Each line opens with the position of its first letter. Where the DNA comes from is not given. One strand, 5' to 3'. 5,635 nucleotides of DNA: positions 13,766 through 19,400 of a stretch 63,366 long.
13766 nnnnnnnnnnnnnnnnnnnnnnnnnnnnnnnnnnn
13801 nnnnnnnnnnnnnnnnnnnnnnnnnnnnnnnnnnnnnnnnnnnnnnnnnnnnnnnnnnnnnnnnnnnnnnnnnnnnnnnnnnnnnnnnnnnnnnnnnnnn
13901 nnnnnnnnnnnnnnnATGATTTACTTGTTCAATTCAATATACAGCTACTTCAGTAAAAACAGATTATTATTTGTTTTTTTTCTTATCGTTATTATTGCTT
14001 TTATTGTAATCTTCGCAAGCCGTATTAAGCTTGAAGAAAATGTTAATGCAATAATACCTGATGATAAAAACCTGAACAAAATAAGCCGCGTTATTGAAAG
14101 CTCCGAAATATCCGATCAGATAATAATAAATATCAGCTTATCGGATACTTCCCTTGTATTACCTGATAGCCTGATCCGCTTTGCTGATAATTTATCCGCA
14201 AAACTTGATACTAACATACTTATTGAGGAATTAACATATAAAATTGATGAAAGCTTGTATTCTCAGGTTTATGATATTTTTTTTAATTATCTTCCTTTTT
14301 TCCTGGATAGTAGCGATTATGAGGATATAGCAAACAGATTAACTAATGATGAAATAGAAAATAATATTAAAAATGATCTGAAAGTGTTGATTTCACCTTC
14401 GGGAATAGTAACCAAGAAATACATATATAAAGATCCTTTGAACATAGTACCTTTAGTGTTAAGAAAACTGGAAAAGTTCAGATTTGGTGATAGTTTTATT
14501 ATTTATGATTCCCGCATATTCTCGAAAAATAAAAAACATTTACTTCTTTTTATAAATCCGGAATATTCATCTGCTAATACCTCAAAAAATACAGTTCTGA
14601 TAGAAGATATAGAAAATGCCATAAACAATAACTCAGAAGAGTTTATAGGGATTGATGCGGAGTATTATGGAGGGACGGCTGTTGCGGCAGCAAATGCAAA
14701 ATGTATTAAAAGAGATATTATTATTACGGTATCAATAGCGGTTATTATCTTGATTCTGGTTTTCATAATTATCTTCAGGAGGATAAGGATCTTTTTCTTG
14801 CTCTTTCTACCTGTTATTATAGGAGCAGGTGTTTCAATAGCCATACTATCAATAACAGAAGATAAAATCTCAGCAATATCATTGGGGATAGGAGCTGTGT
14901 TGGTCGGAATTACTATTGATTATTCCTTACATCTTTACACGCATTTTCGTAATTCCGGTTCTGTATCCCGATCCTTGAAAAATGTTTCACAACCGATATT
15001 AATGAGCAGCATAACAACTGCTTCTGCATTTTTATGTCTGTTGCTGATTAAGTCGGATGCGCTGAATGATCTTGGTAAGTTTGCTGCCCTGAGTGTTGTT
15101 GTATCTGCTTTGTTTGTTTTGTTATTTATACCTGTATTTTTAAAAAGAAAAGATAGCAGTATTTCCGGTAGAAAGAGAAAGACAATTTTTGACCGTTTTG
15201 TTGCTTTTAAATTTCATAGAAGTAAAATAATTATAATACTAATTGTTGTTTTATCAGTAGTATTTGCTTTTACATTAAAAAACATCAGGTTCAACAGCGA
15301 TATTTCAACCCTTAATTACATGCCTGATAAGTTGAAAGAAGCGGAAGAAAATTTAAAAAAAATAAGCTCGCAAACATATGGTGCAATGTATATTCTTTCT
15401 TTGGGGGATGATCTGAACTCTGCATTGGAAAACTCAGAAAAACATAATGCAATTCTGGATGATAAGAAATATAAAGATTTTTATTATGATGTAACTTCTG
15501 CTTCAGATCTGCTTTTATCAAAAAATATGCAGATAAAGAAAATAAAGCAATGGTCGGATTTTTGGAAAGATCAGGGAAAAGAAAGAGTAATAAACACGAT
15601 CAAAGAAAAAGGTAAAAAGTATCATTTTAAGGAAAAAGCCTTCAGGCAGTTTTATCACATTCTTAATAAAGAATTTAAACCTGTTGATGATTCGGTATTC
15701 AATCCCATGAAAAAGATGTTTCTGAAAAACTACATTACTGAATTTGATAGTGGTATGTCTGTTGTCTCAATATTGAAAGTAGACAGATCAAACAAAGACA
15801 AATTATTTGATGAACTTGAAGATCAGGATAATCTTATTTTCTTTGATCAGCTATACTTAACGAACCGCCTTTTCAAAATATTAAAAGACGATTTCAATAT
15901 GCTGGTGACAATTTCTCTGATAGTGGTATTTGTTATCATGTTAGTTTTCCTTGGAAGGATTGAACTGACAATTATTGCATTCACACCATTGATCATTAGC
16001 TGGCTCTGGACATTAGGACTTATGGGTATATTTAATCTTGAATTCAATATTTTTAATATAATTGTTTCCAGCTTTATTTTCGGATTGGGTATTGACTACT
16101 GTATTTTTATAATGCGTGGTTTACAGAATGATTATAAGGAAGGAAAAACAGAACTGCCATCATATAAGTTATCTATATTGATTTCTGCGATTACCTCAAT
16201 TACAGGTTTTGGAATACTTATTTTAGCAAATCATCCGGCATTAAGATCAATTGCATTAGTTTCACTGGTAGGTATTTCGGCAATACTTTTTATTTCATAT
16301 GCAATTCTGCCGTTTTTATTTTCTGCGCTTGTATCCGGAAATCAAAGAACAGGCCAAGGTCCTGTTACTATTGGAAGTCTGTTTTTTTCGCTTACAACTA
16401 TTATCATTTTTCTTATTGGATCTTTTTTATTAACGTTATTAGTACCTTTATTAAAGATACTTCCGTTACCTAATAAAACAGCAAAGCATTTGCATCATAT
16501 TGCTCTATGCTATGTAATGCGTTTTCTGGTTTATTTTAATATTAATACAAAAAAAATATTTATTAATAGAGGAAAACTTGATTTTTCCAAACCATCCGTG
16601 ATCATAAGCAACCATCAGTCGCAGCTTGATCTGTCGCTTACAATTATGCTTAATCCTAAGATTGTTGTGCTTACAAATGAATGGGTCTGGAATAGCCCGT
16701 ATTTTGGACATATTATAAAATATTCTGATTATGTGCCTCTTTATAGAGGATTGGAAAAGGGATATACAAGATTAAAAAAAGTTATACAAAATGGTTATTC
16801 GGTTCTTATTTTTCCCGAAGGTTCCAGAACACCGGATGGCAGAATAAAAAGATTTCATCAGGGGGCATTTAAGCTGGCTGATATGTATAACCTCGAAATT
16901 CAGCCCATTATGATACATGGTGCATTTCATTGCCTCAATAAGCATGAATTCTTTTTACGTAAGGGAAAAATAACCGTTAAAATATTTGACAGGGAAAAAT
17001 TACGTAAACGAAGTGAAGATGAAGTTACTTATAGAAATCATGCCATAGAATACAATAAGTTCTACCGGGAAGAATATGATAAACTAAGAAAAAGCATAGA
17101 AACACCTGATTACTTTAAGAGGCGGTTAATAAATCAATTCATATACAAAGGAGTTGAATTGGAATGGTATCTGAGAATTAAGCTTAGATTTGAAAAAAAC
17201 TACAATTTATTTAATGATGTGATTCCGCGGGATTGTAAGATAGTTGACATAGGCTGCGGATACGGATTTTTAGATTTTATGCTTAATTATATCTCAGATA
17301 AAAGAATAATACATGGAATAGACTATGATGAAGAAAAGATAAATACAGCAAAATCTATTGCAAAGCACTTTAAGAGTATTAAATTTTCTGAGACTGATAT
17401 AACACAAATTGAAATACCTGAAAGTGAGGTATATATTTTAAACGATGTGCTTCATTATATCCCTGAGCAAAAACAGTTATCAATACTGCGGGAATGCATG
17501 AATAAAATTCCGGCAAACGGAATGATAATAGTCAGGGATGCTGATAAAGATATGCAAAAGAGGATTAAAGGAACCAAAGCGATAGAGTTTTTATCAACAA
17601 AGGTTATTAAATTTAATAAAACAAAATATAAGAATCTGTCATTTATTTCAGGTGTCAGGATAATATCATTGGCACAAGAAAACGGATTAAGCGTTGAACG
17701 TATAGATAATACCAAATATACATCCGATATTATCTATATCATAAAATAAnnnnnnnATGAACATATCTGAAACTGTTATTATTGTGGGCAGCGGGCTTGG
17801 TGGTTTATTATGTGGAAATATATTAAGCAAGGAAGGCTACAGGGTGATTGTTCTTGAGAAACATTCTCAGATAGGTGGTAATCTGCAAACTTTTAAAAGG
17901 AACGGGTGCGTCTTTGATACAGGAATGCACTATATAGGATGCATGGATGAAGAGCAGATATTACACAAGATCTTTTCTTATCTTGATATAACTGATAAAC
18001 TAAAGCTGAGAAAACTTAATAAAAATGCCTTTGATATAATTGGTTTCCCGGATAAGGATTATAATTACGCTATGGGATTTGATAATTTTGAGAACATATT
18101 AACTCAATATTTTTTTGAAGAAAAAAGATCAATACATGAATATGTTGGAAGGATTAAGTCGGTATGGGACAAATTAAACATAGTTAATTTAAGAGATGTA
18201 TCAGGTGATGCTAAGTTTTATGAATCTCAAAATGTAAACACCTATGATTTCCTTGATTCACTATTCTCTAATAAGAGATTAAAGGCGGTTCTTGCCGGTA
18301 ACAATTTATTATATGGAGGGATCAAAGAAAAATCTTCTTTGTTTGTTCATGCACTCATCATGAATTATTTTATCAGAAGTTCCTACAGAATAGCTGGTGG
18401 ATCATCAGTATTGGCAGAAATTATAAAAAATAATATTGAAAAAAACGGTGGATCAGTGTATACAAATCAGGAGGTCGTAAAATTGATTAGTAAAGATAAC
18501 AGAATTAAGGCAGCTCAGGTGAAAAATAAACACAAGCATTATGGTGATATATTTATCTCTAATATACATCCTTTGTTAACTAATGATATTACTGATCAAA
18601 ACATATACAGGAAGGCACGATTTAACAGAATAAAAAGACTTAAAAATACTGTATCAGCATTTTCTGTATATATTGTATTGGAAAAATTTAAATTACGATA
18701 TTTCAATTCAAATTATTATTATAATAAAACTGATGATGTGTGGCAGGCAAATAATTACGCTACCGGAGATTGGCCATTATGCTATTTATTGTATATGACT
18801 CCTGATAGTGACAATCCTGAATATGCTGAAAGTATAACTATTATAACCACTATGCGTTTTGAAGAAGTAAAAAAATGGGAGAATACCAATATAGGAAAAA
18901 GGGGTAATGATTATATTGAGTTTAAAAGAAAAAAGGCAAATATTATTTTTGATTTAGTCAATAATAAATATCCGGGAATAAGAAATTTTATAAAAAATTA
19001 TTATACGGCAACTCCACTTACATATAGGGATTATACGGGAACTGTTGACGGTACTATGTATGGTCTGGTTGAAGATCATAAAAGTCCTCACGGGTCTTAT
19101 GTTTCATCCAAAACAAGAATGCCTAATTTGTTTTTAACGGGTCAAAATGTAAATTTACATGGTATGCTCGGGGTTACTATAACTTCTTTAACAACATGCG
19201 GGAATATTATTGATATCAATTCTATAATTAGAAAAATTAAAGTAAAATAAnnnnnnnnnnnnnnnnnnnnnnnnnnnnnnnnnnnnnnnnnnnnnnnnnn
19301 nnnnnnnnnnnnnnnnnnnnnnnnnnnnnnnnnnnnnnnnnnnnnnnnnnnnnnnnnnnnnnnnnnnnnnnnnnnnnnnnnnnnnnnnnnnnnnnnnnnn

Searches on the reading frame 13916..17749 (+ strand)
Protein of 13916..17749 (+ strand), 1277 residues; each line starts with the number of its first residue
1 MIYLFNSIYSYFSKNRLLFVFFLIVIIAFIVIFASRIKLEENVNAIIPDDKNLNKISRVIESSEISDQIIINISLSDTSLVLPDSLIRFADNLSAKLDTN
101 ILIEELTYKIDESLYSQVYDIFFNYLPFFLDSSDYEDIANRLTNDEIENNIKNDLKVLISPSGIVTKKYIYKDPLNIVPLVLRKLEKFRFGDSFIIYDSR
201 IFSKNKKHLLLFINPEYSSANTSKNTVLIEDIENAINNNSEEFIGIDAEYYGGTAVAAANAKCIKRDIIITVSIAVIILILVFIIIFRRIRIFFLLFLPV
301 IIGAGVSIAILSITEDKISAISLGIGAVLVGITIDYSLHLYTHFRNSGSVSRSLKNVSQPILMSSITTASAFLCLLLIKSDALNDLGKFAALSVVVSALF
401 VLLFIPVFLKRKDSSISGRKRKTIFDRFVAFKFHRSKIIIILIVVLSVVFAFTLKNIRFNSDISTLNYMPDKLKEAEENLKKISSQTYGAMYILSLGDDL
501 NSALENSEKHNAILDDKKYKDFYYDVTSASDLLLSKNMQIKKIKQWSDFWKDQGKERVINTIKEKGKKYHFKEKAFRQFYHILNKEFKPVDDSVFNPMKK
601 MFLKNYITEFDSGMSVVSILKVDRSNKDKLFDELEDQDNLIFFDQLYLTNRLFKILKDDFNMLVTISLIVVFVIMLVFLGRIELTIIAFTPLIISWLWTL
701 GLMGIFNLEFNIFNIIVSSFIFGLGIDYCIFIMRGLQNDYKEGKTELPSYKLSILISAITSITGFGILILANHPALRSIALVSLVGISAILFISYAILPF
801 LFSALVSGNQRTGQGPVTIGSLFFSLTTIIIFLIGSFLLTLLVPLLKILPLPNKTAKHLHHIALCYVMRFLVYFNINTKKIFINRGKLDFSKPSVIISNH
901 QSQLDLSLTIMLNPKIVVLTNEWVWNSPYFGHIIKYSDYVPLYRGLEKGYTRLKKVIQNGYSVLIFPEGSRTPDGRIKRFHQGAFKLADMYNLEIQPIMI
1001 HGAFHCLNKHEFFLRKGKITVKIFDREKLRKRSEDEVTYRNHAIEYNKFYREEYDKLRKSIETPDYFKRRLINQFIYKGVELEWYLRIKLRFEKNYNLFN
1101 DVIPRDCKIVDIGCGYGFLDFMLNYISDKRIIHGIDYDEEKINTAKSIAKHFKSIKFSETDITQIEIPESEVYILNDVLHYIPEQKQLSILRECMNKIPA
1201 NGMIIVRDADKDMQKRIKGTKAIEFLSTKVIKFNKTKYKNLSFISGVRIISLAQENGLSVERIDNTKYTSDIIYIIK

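Call 7: search_protein_families(library=pfam, proteins=[window:13916-17749:+], max_evalue=0.001)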
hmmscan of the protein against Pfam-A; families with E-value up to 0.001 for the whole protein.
window:13916-17749:+ (1277 aa): 9 families
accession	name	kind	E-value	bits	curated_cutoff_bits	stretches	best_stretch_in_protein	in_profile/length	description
PF03176.21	MMPL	-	1.1e-20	74.3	20.5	2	199-409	78-299/333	MMPL family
PF01553.26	Acyltransferase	-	4.1e-17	62.7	23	1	891-1000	13-131/132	Acyltransferase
PF13847.12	Methyltransf_31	-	1e-13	51.7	27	1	1106-1216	4-121/145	Methyltransferase domain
PF13649.12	Methyltransf_25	-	4.2e-08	34.2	27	1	1109-1196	1-91/97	Methyltransferase domain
PF00891.24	Methyltransf_2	-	2.9e-07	30.5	22.3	1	1108-1211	65-169/210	O-methyltransferase domain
PF13679.12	Methyltransf_32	-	1.3e-06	28.9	27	1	1105-1168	25-95/143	Methyltransferase domain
PF08242.18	Methyltransf_12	-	4.3e-06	27.8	30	1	1110-1203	1-97/98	Methyltransferase domain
PF08241.18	Methyltransf_11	-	5.6e-06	27.3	21.2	1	1110-1205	1-94/95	Methyltransferase domain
PF05175.20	MTS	-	0.00023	21.3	23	1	1106-1164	32-92/170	Methyltransferase small domain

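Call 51: search_protein_families(library=ncbifam, proteins=[window:13916-17749:+], max_evalue=0.00001)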
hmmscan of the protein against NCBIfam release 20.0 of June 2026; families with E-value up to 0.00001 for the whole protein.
window:13916-17749:+ (1277 aa): 11 families
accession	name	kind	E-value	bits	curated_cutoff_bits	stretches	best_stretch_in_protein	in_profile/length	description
TIGR03480.1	HpnN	hypoth_equivalog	1.2e-34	119.5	751.85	2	208-504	210-514/862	hopanoid biosynthesis associated RND transporter like protein HpnN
TIGR00921.1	2A067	subfamily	5e-33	114.1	351.9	2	650-801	573-730/733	hydrophobe/amphiphile efflux-3 (HAE3) family transporter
TIGR00833.1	actII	subfamily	2.9e-19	68.9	874.7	2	221-473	129-396/910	MMPL family RND transporter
TIGR00530.1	AGP_acyltrn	subfamily_domain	5.5e-17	61.8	102.95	1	885-1000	9-129/130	1-acylglycerol-3-phosphate O-acyltransferase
NF052374.1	HopndTporHpnN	equivalog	1.1e-14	53.5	1100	2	662-784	716-836/858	hopanoid transporter HpnN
NF045600.2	BstA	equivalog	1.3e-14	53.2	1400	2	197-505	211-537/903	sterol transporter cytoplasmic membrane protein BstA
NF006386.0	PRK08633.1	equivalog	4.7e-11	41.2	1221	1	826-1004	386-555/1147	acyl-[ACP]--phospholipid O-acyltransferase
TIGR01983.1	UbiG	equivalog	2.5e-09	36.8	102.95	1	1104-1268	48-210/228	bifunctional 2-polyprenyl-6-hydroxyphenol methylase/3-demethylubiquinol 3-O-methyltransferase UbiG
TIGR00740.1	TIGR00740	equivalog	3.9e-07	30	193.3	1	1100-1208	48-161/239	carboxy-S-adenosyl-L-methionine synthase CmoA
NF005959.0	PRK08043.1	equivalog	2.9e-06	25.8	886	1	890-1005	25-142/719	bifunctional acyl-ACP--phospholipid O-acyltransferase/long-chain-fatty-acid--ACP ligase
NF002463.0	PRK01683.1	equivalog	9.7e-06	25.4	297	0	1107-1211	33-133/258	trans-aconitate 2-methyltransferase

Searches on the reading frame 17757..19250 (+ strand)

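Call 7: search_protein_families(library=pfam, proteins=[window:17757-19250:+], max_evalue=0.001)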
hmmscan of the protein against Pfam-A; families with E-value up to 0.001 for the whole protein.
window:17757-19250:+ (497 aa): 8 families
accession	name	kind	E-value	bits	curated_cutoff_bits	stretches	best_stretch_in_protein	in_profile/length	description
PF13450.12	NAD_binding_8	-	5.7e-17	62.2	21.9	1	9-75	1-67/68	NAD(P)-binding Rossmann-like domain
PF01593.30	Amino_oxidase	-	3.6e-13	50.1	19.8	1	14-258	1-243/443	Flavin containing amine oxidoreductase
PF00890.30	FAD_binding_2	-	3.1e-08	33.7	20.4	1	7-43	2-38/414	FAD binding domain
PF03486.20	HI0933_like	-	2.2e-06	27.7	50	0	6-44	2-40/244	HI0933-like protein Rossmann domain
PF01494.25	FAD_binding_3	-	4.1e-06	26.7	22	1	6-38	3-35/349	FAD binding domain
PF01266.30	DAO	-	1.1e-05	25.6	27.9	1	7-58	2-52/353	FAD dependent oxidoreductase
PF12831.13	FAD_oxidored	-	1.4e-05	25.1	27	0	7-43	2-38/416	FAD dependent oxidoreductase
PF01946.23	Thi4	-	0.0002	21.1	26.2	1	6-42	19-56/235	Thi4 family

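Call 51: search_protein_families(library=ncbifam, proteins=[window:17757-19250:+], max_evalue=0.00001)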
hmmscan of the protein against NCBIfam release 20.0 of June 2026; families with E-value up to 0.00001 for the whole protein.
window:17757-19250:+ (497 aa): 21 families
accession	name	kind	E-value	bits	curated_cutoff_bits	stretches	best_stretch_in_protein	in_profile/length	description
TIGR02733.1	desat_CrtD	equivalog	2.3e-36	125.5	549.7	2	132-485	143-489/492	C-3',4' desaturase CrtD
TIGR02730.1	carot_isom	equivalog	3.1e-20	72.5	586.9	2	7-148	3-144/493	carotenoid isomerase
TIGR02734.1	crtI_fam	subfamily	1.8e-17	63.3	238.1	1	7-437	1-439/504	phytoene desaturase family protein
NF005560.0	PRK07233.1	equivalog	6.7e-16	58.1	252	1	6-86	2-80/435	hypothetical protein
NF058655.1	CrtID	equivalog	1.6e-15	57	640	1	7-350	1-352/478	bifunctional phytoene desaturase/3,4-desaturase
NF045637.1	carotdesatCrtDProt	equivalog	7.9e-15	54.4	580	1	7-75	1-66/485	1-hydroxycarotenoid 3,4-desaturase CrtD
NF005548.0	PRK07208.1-4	equivalog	1.3e-10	40.5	389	1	5-60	4-59/488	hypothetical protein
NF045689.1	BCarotKetCrtO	equivalog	1.6e-10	40.1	1000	1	6-271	5-298/563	beta-carotene ketolase CrtO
NF042421.1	hydcarot_desat_CrtD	equivalog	2.2e-10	39.6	500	1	6-484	3-482/487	1-hydroxycarotenoid 3,4-desaturase CrtD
TIGR00031.1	UDP-GALP_mutase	equivalog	2.5e-09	36.6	303.75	1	7-149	4-136/378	UDP-galactopyranose mutase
TIGR03467.1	HpnE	equivalog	4.8e-09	36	283.05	1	7-65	1-62/430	hydroxysqualene dehydroxylase HpnE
NF005546.0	PRK07208.1-2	equivalog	1.7e-08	33.5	418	0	4-59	4-60/527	hypothetical protein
TIGR00562.1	proto_IX_ox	equivalog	6.3e-08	31.6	97.85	1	5-61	3-61/470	protoporphyrinogen oxidase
TIGR02731.1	phytoene_desat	equivalog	1.1e-07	31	569.4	1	7-86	2-80/453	15-cis-phytoene desaturase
TIGR01813.1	flavo_cyto_c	subfamily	2e-07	30.1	285.45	0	7-43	2-39/444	flavocytochrome c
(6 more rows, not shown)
